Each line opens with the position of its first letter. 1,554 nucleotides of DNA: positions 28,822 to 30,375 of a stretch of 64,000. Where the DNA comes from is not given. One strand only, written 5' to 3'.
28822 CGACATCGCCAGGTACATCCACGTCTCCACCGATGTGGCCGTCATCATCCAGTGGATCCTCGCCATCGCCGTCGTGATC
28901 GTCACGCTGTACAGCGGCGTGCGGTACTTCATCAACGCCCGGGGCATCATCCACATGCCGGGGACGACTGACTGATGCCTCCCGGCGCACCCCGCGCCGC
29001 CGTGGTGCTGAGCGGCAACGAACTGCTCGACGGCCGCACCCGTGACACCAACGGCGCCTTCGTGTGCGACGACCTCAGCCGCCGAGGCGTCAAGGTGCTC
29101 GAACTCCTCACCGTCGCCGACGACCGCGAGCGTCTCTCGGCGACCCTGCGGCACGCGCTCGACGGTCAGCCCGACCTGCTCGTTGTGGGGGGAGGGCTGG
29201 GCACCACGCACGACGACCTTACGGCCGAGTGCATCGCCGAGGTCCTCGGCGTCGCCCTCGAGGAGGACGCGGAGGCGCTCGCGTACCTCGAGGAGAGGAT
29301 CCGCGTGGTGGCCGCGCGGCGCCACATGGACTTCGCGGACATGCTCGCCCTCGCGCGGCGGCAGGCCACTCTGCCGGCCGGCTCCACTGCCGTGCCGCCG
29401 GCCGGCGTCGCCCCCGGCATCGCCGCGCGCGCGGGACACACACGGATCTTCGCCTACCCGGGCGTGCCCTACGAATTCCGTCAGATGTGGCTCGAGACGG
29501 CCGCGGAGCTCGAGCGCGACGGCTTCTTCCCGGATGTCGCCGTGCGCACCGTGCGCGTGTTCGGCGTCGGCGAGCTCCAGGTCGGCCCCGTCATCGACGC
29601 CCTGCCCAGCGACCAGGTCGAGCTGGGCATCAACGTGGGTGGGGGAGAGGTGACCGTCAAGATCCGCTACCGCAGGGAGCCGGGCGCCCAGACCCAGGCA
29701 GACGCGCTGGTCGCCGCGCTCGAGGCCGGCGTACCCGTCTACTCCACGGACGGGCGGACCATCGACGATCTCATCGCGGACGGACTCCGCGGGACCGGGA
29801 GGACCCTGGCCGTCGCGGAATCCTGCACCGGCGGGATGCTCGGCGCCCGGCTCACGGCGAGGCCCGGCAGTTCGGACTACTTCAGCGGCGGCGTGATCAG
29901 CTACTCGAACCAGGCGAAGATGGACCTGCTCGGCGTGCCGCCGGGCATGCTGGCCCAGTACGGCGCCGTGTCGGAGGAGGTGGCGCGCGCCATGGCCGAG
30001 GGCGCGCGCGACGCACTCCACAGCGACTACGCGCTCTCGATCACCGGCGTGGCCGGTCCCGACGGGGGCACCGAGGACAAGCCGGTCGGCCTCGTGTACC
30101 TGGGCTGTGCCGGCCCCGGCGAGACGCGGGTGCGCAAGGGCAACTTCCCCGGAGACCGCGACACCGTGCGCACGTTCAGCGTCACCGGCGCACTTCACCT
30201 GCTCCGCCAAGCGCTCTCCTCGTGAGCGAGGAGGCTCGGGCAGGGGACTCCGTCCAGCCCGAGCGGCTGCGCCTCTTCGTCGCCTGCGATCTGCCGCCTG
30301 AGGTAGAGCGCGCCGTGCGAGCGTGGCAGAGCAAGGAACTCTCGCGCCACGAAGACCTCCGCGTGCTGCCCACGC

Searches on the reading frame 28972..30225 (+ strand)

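Call 67: search_protein_families(library=pfam, proteins=[window:28972-30225:+], max_evalue=0.00001)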
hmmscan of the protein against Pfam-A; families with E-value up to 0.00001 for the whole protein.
window:28972-30225:+ (417 aa): 2 families
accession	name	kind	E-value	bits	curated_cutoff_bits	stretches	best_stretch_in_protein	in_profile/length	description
PF02464.23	CinA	-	5.1e-58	195.5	23.5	1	264-415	4-155/155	Competence-damaged protein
PF00994.29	MoCF_biosynth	-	2.6e-29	102.2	26.6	1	10-177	1-138/144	Probable molybdopterin binding domain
